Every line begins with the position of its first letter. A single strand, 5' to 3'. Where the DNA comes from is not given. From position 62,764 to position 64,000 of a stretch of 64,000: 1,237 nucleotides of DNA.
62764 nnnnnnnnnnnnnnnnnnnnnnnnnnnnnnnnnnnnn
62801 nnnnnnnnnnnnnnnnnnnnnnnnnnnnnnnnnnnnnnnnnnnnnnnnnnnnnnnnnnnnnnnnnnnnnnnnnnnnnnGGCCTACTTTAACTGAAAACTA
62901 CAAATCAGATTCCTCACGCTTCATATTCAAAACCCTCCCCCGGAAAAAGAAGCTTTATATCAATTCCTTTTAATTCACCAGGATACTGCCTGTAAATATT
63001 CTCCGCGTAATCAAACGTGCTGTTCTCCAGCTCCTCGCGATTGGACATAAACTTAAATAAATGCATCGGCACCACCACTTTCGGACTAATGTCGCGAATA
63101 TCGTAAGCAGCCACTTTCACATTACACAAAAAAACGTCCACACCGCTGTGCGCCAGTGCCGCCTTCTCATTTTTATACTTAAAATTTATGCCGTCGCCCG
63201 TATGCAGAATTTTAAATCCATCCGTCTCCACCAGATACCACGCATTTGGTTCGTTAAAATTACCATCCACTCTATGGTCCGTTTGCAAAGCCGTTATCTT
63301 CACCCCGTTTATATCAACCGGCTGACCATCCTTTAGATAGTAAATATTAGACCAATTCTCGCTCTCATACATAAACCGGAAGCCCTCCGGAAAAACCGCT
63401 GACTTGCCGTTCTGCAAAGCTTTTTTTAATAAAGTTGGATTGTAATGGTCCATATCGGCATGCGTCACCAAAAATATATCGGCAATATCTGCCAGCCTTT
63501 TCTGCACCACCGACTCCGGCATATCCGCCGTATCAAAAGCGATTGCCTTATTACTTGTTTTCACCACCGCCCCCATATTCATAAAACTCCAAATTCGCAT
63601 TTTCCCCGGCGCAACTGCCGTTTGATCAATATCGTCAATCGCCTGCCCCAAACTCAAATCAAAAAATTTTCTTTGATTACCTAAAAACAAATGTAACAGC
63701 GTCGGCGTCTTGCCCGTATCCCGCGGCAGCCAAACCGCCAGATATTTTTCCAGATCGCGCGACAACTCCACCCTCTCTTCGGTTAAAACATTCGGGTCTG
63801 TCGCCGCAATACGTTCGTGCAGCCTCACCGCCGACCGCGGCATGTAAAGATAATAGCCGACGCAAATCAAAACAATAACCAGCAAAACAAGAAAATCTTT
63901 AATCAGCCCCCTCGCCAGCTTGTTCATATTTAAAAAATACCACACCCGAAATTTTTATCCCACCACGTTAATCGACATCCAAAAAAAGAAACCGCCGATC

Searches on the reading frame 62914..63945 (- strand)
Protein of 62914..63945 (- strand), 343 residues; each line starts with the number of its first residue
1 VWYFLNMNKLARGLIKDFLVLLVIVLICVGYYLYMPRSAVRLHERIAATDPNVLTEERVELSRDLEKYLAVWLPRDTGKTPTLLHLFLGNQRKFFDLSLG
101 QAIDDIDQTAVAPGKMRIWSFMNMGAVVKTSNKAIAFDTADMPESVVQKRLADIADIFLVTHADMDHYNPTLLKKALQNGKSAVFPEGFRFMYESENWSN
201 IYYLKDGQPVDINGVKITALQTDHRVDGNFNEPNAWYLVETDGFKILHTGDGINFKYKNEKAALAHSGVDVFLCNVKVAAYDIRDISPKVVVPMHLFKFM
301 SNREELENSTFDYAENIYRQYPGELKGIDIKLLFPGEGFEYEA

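Call 78: search_protein_families(library=pfam, proteins=[window:62914-63945:-], max_evalue=0.00001)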
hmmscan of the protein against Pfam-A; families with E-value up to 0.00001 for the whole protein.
window:62914-63945:- (343 aa): 2 families
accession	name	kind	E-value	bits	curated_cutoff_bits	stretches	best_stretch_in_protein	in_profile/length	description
PF13483.12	Lactamase_B_3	-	4.6e-15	56.4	24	1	129-295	13-160/160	Beta-lactamase superfamily domain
PF12706.13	Lactamase_B_2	-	1.8e-06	28.1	27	1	150-278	27-166/200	Beta-lactamase superfamily domain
